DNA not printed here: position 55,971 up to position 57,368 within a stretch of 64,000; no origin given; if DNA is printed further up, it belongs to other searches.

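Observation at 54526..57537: Orphan beta-class MTase + two coupled genes of unknown function + XRE HTH: candidate undescribed defence/toxin module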

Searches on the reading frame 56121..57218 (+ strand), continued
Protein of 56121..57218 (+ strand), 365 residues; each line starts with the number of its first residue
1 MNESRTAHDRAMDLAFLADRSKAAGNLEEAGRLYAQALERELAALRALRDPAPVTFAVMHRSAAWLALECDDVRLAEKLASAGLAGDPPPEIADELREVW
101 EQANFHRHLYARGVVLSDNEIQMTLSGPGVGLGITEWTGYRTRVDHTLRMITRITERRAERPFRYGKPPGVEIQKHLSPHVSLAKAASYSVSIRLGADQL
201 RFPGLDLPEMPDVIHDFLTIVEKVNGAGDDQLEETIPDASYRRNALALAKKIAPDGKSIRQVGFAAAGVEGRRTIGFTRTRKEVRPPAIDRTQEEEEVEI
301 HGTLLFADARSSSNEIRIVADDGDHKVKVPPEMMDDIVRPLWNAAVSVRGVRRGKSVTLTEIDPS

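Call 40: search_protein_families(library=padloc, alignment_id=A3, max_evalue=1e-8)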
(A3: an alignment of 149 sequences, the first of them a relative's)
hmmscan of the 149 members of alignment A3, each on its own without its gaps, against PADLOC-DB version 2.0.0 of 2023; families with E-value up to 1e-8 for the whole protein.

A. member 1, L008:6881-8143:- (420 aa): 0 families

B. families by the number of members that match (of 149 scanned): 196 families (the first 25 are shown)
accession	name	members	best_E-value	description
PDLC00659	HmaA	4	2.3e-171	SNF2 helicase / DEAD-box helicase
PDLC02620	DrmD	4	1.5e-120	DrmD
PDLC02500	BrxHI|BrxHII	4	3.7e-109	BrxHI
PDLC02504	BrxHI|BrxHII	4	2.6e-96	BrxHII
PDLC02621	DrmD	4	6.5e-93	DrmD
PDLC02634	DrmD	4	9.2e-85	DrmD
PDLC02572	DrmA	4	6.5e-68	DrmA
PDLC02623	DrmD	4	2.9e-65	DrmD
PDLC02619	DrmD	4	1.2e-63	DrmD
PDLC02632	DrmD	4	1.6e-60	DrmD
PDLC01075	C3a139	4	4.1e-57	HKD+Snf2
PDLC02633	DrmD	4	1.4e-53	DrmD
PDLC02843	DpdE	4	2.4e-53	DpdE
PDLC02840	DpdE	4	1.7e-48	DpdE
PDLC02853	DpdE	4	8.4e-41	DpdE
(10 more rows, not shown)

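Call 41: search_protein_families(library=padloc, alignment_id=A4, max_evalue=1e-8)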
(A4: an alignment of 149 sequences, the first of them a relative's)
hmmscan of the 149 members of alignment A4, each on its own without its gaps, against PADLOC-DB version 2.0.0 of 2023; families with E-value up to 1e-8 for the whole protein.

A. member 1, L008:11322-11684:- (120 aa): 0 families

B. families by the number of members that match (of 149 scanned): 282 families (the first 25 are shown)
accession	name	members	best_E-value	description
PDLC03089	Specificity_I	5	4.4e-57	Type I specificity subunit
PDLC03107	Specificity_I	5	1.3e-50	Type I specificity subunit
PDLC04137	mad5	5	2.1e-44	mads_5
PDLC03162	Specificity_I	5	5.1e-43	Type I specificity subunit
PDLC03194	Specificity_I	5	1.6e-41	Type I specificity subunit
PDLC03099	Specificity_I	5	3.5e-40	Type I specificity subunit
PDLC03100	Specificity_I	5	7.6e-39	Type I specificity subunit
PDLC04134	mad2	5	8.2e-38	mads_2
PDLC03079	Specificity_I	5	4.5e-37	Type I specificity subunit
PDLC03086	Specificity_I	5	1.6e-36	Type I specificity subunit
PDLC03076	Specificity_I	5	2.1e-35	Type I specificity subunit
PDLC03169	Specificity_I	5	2.7e-33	Type I specificity subunit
PDLC03105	Specificity_I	5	3.4e-32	Type I specificity subunit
PDLC03179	Specificity_I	5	1.3e-31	Type I specificity subunit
PDLC03098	Specificity_I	5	2.5e-31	Type I specificity subunit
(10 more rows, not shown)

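Call 43: find_encoding_contigs(protein=P0023, flank=10000, max_places=2)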
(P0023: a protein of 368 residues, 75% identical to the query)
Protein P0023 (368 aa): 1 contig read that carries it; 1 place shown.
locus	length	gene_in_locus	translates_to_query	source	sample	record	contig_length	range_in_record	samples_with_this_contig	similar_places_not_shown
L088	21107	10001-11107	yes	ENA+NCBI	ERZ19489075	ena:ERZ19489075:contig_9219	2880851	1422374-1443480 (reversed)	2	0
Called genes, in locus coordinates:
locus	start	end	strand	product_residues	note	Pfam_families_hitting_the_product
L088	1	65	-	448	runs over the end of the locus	PF06808:DctM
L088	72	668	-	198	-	PF04290:DctQ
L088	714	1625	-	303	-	PF08279:HTH_11, PF13280:WYL, PF25583:WCX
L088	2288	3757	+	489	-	-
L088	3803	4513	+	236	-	PF08238:Sel1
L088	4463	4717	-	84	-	-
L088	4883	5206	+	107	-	-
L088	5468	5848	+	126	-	-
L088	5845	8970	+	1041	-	PF04465:DUF499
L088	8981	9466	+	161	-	PF24728:DUF7680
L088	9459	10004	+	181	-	-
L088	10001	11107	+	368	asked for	-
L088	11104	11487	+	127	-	PF06634:DUF1156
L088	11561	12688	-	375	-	PF01609:DDE_Tnp_1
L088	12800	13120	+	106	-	-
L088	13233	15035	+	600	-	PF00239:Resolvase, PF07508:Recombinase, PF13408:Zn_ribbon_recom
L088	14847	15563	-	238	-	-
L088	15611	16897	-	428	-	PF00872:Transposase_mut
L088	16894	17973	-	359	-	PF00872:Transposase_mut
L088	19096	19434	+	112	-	PF05717:TnpB_IS66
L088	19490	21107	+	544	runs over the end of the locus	PF13007:LZ_Tnp_IS66, PF03050:DDE_Tnp_IS66, PF13817:DDE_Tnp_IS66_C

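Call 44: find_encoding_contigs(protein=P0004, flank=10000, max_places=2)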
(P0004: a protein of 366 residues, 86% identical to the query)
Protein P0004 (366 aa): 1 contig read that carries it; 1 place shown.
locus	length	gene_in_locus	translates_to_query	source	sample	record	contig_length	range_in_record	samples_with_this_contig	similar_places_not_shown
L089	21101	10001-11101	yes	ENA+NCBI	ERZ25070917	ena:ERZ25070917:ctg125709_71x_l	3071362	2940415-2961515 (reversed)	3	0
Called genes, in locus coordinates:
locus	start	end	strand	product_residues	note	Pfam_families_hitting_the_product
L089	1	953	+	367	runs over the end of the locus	PF00144:Beta-lactamase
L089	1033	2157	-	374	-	PF00067:p450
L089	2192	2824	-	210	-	-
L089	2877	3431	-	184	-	PF01625:PMSR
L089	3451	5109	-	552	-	PF07969:Amidohydro_3 (weak), PF01979:Amidohydro_1 (weak)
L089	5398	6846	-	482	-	PF04909:Amidohydro_2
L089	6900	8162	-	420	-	PF00375:SDF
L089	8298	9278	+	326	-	PF03602:Cons_hypoth95 (faint), PF01555:N6_N4_Mtase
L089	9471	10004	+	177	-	-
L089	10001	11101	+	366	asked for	-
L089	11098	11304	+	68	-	-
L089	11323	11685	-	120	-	PF07883:Cupin_2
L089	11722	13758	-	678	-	-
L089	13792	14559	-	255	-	PF13628:DUF4142 (weak), PF03713:DUF305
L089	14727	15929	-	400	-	-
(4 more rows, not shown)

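Call 52: search_protein_families(library=pfam, proteins=[L009:14355-18026:+, L057:9901-13344:+, L027:4004-7633:+, L032:5912-9373:+, L037:5546-9043:-, L055:1337-4138:+, L081:5783-9277:-, L027:7641-8924:+, L055:6244-8688:+], max_evalue=0.001)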
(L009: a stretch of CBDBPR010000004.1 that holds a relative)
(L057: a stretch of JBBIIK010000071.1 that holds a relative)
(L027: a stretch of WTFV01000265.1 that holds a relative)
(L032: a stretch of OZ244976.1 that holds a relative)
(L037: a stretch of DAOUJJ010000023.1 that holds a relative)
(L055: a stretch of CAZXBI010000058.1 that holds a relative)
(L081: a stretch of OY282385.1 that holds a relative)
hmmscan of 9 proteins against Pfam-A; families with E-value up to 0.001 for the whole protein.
L009:14355-18026:+ (1223 aa): 3 families
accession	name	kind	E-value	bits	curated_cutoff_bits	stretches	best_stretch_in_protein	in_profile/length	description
PF00271.37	Helicase_C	-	1.6e-16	61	23.5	1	735-854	4-110/110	Helicase conserved C-terminal domain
PF00176.29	SNF2-rel_dom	-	2.3e-12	47.1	24.9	1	304-482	17-181/290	SNF2-related domain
PF04851.21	ResIII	-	1.4e-07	32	22.5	1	288-426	4-141/164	Type III restriction enzyme, res subunit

L057:9901-13344:+ (1148 aa): 4 families
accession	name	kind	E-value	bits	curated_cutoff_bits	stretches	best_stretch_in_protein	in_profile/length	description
PF00271.37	Helicase_C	-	1.5e-18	67.5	23.5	1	789-907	7-110/110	Helicase conserved C-terminal domain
PF00176.29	SNF2-rel_dom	-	3.1e-14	53.2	24.9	1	359-555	17-195/290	SNF2-related domain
PF04851.21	ResIII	-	2.2e-07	31.4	22.5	1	357-521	21-162/164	Type III restriction enzyme, res subunit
PF00270.35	DEAD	-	0.00053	20.2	26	0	361-522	16-161/167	DEAD/DEAH box helicase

L027:4004-7633:+ (1209 aa): 6 families
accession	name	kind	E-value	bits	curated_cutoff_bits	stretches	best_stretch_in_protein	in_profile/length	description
PF00271.37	Helicase_C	-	3.2e-24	85.7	23.5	1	548-663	6-110/110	Helicase conserved C-terminal domain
PF13020.12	NOV_C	-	1.7e-22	79.8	22.1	1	1077-1163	2-88/91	Protein NO VEIN, C-terminal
PF00176.29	SNF2-rel_dom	-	6.3e-17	62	24.9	1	188-360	20-194/290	SNF2-related domain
PF04851.21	ResIII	-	5.6e-13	49.6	22.5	1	167-330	3-163/164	Type III restriction enzyme, res subunit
PF00270.35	DEAD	-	1.6e-10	41.4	26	1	187-332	16-162/167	DEAD/DEAH box helicase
PF09848.15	SLFN-g3_helicase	-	2.8e-05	24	24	1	193-318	9-114/354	Schlafen group 3, DNA/RNA helicase domain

L032:5912-9373:+ (1153 aa): 6 families
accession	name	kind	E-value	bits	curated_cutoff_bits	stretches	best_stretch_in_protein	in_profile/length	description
PF00271.37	Helicase_C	-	2.5e-25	89.3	23.5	1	489-608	2-110/110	Helicase conserved C-terminal domain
PF13020.12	NOV_C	-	1e-20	74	22.1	1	1022-1108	2-88/91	Protein NO VEIN, C-terminal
PF00176.29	SNF2-rel_dom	-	2.2e-17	63.5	24.9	1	134-305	21-194/290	SNF2-related domain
PF04851.21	ResIII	-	1.1e-12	48.6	22.5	1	112-275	3-163/164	Type III restriction enzyme, res subunit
PF00270.35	DEAD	-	2.8e-10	40.6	26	1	132-277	16-162/167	DEAD/DEAH box helicase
PF09848.15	SLFN-g3_helicase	-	3.2e-05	23.8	24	1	138-263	9-114/354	Schlafen group 3, DNA/RNA helicase domain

L037:5546-9043:- (1165 aa): 6 families
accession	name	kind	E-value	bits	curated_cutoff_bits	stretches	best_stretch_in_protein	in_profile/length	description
PF13020.12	NOV_C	-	6.6e-24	84.2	22.1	1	1031-1118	2-89/91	Protein NO VEIN, C-terminal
PF00271.37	Helicase_C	-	9.5e-24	84.2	23.5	1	500-617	4-110/110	Helicase conserved C-terminal domain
PF00176.29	SNF2-rel_dom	-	1.6e-17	64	24.9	1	141-315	19-195/290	SNF2-related domain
PF04851.21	ResIII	-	2.5e-13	50.7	22.5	1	121-284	3-163/164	Type III restriction enzyme, res subunit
PF00270.35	DEAD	-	1.7e-08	34.8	26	1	142-284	17-161/167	DEAD/DEAH box helicase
PF09848.15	SLFN-g3_helicase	-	8e-05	22.5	24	1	147-273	9-115/354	Schlafen group 3, DNA/RNA helicase domain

L055:1337-4138:+ (933 aa): 5 families
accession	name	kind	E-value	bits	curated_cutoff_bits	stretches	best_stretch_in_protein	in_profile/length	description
PF00176.29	SNF2-rel_dom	-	6e-20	72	24.9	1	122-345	19-252/290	SNF2-related domain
PF00271.37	Helicase_C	-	9.2e-19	68.2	23.5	1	512-626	2-110/110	Helicase conserved C-terminal domain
PF04851.21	ResIII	-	5.4e-15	56.1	22.5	1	104-267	4-163/164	Type III restriction enzyme, res subunit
PF00270.35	DEAD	-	5.7e-08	33.1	26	1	114-269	10-162/167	DEAD/DEAH box helicase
PF13872.12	AAA_34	-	1e-06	28.3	27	1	113-252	53-208/306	P-loop containing NTP hydrolase pore-1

L081:5783-9277:- (1164 aa): 4 families
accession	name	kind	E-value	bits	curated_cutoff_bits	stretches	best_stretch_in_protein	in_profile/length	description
PF00271.37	Helicase_C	-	6.6e-15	55.8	23.5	1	711-834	2-110/110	Helicase conserved C-terminal domain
PF13091.12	PLDc_2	-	2.9e-10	40.5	27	1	25-201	7-132/132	PLD-like domain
PF09565.16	RE_NgoFVII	-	6.3e-05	22.8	23.8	1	131-203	79-151/162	NgoFVII restriction endonuclease N-terminal PLD domain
PF00176.29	SNF2-rel_dom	-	0.00065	19.3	24.9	0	269-321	11-67/290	SNF2-related domain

L027:7641-8924:+ (427 aa): 2 families
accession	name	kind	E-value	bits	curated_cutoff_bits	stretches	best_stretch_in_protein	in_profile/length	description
PF13749.12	HATPase_c_4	-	1.5e-20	73.4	26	1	318-405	1-89/89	Putative ATP-dependent DNA helicase recG C-terminal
PF04326.19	SLFN_AlbA_2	-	3.7e-10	40.8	25.3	1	14-130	1-115/118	Schlafen, AlbA_2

L055:6244-8688:+ (814 aa): 0 families

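Call 66: find_encoding_contigs(protein=P0008, flank=8000, max_places=2)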
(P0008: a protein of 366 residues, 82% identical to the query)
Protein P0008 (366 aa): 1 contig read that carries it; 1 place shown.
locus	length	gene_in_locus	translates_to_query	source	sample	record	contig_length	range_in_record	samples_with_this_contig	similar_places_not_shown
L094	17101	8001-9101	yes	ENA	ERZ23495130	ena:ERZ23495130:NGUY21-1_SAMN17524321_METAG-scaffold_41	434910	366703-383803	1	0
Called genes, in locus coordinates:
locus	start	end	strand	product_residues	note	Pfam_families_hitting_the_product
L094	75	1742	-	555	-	PF07969:Amidohydro_3 (weak), PF01979:Amidohydro_1 (weak)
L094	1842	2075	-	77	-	-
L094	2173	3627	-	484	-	PF04909:Amidohydro_2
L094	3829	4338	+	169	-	PF07715:Plug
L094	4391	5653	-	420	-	PF00375:SDF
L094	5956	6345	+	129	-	-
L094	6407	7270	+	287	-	PF03602:Cons_hypoth95 (faint), PF01555:N6_N4_Mtase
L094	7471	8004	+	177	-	-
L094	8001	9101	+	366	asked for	-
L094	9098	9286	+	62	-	-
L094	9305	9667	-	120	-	PF07883:Cupin_2 (weak)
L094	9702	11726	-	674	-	PF08309:LVIVD (faint)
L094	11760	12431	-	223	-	PF13628:DUF4142 (weak), PF03713:DUF305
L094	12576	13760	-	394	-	-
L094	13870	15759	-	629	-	PF02129:Peptidase_S15, PF00326:Peptidase_S9 (faint), PF08530:PepX_C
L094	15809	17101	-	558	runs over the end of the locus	PF01979:Amidohydro_1 (faint), PF07969:Amidohydro_3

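Call 67: find_encoding_contigs(protein=P0022, flank=8000, max_places=3)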
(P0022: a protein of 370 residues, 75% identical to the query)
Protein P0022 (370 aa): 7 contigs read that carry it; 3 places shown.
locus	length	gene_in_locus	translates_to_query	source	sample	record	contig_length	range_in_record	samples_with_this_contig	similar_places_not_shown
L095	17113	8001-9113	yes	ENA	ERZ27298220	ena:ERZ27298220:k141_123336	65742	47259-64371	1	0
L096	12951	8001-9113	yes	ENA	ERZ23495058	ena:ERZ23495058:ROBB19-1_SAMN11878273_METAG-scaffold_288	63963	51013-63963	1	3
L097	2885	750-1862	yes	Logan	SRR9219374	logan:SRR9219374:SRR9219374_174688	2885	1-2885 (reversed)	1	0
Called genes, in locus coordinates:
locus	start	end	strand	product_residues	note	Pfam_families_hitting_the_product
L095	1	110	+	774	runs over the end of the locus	PF07244:POTRA, PF01103:Omp85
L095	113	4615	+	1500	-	PF04357:TamB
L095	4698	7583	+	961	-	PF00005:ABC_tran (faint), PF02463:SMC_N (faint), PF13191:AAA_16 (faint), PF13304:AAA_21 (faint), PF13555:AAA_29 (faint), PF20703:nSTAND1 (faint), PF17760:UvrA_inter, PF17755:UvrA_DNA-bind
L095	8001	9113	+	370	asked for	-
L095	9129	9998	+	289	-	PF04343:DUF488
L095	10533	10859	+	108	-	-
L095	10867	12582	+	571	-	PF06634:DUF1156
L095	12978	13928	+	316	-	PF01548:DEDD_Tnp_IS110, PF02371:Transposase_20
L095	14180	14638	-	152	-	-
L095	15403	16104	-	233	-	PF09976:TPR_21, PF13176:TPR_7 (faint)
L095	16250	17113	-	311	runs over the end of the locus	PF00291:PALP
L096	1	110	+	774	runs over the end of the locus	PF07244:POTRA, PF01103:Omp85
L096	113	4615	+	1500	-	PF04357:TamB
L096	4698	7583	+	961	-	PF00005:ABC_tran (faint), PF02463:SMC_N (faint), PF13191:AAA_16 (faint), PF13304:AAA_21 (faint), PF13555:AAA_29 (faint), PF20703:nSTAND1 (faint), PF17760:UvrA_inter, PF17755:UvrA_DNA-bind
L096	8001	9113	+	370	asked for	-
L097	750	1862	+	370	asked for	-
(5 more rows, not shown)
